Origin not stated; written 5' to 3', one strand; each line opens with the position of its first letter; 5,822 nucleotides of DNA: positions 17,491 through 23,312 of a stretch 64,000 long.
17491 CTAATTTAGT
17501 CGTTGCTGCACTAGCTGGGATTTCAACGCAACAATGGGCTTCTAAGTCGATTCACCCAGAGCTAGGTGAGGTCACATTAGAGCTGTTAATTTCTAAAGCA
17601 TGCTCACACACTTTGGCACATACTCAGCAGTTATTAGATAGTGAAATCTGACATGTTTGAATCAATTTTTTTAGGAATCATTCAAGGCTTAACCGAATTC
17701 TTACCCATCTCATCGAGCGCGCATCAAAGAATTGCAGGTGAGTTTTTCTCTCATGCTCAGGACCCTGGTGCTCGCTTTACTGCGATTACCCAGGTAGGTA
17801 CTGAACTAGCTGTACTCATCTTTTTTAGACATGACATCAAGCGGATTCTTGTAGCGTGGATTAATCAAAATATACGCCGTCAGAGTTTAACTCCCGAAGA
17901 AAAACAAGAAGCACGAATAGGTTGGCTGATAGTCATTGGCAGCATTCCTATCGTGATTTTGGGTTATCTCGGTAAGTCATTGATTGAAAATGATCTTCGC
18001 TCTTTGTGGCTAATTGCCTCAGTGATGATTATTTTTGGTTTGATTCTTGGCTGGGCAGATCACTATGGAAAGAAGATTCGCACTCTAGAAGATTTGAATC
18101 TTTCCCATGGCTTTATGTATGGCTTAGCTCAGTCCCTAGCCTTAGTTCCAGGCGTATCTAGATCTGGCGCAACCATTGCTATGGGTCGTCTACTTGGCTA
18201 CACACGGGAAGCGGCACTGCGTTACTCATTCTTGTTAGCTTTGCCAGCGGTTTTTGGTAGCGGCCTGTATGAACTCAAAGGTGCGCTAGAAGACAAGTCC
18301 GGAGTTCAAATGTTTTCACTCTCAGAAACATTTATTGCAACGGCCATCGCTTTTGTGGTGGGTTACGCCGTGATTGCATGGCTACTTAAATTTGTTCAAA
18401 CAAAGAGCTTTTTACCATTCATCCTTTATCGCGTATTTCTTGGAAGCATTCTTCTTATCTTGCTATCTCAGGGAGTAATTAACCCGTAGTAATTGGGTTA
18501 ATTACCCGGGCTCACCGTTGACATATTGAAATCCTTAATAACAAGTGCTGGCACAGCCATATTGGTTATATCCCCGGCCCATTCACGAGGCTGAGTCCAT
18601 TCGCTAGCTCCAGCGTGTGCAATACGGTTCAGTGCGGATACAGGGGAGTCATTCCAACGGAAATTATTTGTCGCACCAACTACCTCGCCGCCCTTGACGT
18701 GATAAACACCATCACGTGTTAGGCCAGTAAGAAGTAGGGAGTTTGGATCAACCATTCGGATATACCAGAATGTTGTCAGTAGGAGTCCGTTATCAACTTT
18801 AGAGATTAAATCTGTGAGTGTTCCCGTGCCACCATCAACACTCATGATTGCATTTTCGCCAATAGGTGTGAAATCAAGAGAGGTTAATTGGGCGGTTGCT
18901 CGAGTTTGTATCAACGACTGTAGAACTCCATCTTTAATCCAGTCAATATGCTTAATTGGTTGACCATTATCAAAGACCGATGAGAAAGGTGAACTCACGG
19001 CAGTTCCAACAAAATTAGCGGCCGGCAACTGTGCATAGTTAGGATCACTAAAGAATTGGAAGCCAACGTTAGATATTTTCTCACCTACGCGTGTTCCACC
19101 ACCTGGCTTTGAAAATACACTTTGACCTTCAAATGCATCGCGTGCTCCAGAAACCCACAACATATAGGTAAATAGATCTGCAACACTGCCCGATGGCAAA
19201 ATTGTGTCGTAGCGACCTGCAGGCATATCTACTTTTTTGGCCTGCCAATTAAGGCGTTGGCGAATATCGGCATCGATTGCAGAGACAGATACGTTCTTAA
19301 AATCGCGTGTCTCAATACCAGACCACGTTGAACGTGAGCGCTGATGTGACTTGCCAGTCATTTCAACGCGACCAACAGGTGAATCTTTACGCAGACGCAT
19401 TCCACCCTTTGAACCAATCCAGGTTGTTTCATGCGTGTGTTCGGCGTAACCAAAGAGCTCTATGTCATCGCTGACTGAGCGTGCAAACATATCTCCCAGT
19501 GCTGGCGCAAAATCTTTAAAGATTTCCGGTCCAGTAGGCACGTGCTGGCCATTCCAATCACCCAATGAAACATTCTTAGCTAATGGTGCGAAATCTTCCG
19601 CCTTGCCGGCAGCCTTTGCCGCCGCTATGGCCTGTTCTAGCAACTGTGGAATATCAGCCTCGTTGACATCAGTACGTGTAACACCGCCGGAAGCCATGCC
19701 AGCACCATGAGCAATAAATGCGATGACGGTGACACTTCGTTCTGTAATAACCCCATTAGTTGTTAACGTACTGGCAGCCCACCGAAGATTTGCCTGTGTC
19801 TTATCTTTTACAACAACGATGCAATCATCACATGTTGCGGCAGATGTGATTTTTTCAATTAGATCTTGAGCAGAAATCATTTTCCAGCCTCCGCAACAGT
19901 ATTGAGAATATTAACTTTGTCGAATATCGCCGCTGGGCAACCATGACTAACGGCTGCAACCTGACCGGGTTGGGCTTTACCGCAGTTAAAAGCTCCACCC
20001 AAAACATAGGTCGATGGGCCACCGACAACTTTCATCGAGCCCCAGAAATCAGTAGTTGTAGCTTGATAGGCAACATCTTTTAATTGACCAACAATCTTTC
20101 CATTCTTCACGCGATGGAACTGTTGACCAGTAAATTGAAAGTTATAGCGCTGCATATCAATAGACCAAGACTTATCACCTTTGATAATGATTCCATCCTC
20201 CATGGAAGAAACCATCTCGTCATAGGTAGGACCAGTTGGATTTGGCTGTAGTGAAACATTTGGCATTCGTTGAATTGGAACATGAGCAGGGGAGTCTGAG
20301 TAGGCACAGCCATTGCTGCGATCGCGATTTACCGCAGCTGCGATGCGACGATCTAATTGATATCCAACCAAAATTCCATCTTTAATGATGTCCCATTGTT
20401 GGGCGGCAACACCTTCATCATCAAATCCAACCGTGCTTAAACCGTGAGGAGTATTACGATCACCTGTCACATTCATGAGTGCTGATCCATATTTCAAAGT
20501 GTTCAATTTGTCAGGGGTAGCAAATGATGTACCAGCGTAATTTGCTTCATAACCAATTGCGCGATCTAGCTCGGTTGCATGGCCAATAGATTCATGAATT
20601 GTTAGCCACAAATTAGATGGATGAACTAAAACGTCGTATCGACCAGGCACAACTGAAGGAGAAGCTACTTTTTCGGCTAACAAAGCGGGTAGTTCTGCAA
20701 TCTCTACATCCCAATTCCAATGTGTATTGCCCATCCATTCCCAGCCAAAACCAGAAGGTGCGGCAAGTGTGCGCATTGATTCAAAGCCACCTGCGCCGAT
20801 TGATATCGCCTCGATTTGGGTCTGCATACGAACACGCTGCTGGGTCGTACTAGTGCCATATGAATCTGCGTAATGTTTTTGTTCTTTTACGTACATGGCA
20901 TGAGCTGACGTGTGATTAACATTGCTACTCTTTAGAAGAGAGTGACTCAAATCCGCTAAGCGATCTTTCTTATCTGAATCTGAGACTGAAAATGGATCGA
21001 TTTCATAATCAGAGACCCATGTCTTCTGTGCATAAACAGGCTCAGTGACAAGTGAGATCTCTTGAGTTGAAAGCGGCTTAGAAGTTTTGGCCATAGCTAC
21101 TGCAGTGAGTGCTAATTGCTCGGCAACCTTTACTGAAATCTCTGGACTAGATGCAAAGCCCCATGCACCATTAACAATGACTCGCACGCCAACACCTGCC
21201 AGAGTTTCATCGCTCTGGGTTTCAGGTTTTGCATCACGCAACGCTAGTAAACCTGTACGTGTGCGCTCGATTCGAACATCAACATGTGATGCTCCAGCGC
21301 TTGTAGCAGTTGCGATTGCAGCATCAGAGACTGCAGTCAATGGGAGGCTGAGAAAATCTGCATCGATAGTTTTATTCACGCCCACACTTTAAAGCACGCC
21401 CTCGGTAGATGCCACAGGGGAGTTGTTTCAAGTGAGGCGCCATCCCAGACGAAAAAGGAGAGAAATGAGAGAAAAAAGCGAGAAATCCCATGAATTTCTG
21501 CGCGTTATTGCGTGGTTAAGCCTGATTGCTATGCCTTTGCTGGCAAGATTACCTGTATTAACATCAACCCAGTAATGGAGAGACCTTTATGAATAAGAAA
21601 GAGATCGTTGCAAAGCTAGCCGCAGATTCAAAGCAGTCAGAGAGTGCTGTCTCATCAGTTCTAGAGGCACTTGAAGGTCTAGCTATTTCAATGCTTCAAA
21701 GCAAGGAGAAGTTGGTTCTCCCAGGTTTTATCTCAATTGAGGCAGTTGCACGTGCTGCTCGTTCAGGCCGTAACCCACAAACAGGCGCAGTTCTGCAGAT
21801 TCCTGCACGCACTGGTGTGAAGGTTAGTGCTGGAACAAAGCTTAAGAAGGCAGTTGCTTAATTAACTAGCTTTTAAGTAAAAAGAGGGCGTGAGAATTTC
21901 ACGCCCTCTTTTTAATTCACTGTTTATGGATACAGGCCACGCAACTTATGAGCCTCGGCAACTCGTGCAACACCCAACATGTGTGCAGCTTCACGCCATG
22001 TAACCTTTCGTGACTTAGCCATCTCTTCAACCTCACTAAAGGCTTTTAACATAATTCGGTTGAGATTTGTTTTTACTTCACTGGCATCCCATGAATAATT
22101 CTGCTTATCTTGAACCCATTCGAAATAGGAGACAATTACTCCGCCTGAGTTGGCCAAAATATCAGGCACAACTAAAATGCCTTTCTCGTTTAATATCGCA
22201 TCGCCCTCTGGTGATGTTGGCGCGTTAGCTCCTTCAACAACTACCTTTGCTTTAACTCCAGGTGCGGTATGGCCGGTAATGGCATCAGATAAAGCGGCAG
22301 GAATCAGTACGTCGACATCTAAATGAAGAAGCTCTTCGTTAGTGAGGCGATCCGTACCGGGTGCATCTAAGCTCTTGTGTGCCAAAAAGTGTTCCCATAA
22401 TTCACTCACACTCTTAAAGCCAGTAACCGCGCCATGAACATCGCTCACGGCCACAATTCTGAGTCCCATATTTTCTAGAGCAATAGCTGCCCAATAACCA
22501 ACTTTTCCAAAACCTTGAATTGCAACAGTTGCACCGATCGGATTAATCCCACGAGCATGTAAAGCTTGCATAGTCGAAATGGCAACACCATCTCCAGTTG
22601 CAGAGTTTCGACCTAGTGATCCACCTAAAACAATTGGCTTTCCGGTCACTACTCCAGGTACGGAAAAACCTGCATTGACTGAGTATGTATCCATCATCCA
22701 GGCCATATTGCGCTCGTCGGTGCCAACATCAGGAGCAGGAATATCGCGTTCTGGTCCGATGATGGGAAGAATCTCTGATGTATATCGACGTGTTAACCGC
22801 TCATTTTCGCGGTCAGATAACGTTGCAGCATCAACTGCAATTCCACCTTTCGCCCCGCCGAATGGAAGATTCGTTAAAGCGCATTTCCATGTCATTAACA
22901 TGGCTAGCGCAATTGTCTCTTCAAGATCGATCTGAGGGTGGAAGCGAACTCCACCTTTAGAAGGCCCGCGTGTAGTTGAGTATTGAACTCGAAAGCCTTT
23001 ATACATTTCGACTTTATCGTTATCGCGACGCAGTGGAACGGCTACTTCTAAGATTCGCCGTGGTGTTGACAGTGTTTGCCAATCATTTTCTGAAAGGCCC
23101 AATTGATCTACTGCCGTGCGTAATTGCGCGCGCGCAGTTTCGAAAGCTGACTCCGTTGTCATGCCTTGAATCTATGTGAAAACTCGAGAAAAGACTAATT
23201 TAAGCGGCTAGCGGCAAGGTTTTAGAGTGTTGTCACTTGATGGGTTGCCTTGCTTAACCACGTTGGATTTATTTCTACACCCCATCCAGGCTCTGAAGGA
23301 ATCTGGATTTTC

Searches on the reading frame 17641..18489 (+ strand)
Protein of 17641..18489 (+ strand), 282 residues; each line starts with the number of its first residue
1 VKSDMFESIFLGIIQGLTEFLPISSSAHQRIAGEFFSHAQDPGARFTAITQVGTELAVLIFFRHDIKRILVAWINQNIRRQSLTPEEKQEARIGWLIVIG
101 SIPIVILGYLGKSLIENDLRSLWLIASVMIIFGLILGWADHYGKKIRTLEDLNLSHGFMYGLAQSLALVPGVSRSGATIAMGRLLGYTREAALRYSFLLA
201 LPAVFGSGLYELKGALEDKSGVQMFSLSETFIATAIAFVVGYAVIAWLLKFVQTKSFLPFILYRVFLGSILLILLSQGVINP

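Call 4: search_protein_families(library=pfam, proteins=[window:17641-18489:+])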
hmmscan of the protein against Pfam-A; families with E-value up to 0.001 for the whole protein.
window:17641-18489:+ (282 aa): 1 family
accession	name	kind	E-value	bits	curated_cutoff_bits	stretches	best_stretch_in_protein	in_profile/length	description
PF02673.24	BacA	-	4.1e-81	272.9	33.4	1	9-269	2-256/257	Bacitracin resistance protein BacA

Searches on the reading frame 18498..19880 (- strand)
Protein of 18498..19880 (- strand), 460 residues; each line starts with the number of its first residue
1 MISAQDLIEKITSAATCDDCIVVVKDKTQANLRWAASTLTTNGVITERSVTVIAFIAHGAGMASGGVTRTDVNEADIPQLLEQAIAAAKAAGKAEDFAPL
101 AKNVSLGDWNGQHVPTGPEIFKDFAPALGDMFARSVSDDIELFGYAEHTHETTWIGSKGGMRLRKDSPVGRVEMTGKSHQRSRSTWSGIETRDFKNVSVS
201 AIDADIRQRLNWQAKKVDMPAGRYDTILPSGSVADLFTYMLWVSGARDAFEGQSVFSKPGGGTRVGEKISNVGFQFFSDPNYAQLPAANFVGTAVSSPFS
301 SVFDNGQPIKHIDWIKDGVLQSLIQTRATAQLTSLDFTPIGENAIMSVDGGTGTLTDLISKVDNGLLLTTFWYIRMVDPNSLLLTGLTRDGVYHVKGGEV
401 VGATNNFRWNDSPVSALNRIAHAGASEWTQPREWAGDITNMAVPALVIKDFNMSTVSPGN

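Call 79: search_protein_families(library=pfam, proteins=[window:18498-19880:-], max_evalue=0.00001)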
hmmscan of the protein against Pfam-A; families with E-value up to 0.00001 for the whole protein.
window:18498-19880:- (460 aa): 1 family
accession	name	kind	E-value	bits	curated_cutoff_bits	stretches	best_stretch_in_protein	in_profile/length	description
PF19289.4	PmbA_TldD_3rd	-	1.9e-21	76.7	22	1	222-454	2-219/220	PmbA/TldA metallopeptidase C-terminal domain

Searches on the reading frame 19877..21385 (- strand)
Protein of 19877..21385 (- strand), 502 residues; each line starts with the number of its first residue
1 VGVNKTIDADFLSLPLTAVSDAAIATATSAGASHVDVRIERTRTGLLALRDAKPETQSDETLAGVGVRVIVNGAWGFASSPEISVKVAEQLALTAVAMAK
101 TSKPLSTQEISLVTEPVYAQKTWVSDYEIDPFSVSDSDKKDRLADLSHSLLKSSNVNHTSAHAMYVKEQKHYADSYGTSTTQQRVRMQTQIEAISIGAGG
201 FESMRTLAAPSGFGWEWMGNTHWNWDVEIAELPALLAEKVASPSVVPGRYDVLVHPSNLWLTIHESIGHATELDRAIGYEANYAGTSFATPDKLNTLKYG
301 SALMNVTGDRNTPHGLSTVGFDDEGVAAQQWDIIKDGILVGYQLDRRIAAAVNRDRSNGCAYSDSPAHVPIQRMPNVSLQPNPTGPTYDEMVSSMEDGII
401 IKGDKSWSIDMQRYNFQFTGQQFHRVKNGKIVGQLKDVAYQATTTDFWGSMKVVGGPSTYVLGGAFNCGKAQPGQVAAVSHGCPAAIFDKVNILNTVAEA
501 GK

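Call 79: search_protein_families(library=pfam, proteins=[window:19877-21385:-], max_evalue=0.00001)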
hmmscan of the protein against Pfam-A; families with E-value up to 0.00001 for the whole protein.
window:19877-21385:- (502 aa): 2 families
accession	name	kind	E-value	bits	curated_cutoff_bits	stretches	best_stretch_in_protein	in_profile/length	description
PF19289.4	PmbA_TldD_3rd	-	3.5e-30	105.2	22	1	247-493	1-218/220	PmbA/TldA metallopeptidase C-terminal domain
PF01523.21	PmbA_TldD_1st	-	9e-13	48.6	20.9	1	35-99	1-65/65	PmbA/TldA metallopeptidase domain 1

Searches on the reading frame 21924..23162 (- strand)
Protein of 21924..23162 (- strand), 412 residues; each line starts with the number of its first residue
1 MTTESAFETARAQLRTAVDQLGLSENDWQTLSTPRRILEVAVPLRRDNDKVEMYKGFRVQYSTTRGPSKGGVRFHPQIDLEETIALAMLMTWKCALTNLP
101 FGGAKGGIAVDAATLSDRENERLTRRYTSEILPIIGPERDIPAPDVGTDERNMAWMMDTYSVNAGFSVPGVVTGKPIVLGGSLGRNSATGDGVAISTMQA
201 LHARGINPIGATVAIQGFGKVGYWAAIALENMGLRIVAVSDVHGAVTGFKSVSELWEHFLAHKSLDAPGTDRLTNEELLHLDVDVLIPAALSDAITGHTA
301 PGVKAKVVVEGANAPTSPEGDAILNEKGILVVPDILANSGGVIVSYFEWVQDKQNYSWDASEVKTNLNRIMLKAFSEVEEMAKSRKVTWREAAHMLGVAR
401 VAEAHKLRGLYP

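Call 79: search_protein_families(library=pfam, proteins=[window:21924-23162:-], max_evalue=0.00001)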
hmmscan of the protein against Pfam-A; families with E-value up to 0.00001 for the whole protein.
window:21924-23162:- (412 aa): 2 families
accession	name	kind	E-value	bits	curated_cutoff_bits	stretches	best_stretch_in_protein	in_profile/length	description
PF00208.27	ELFV_dehydrog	-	1.5e-65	221.7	23.4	1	180-409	1-241/241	Glutamate/Leucine/Phenylalanine/Valine dehydrogenase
PF02812.23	ELFV_dehydrog_N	-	8.8e-55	184.4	25.3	1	34-161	1-128/129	Glu/Leu/Phe/Val dehydrogenase, dimerisation domain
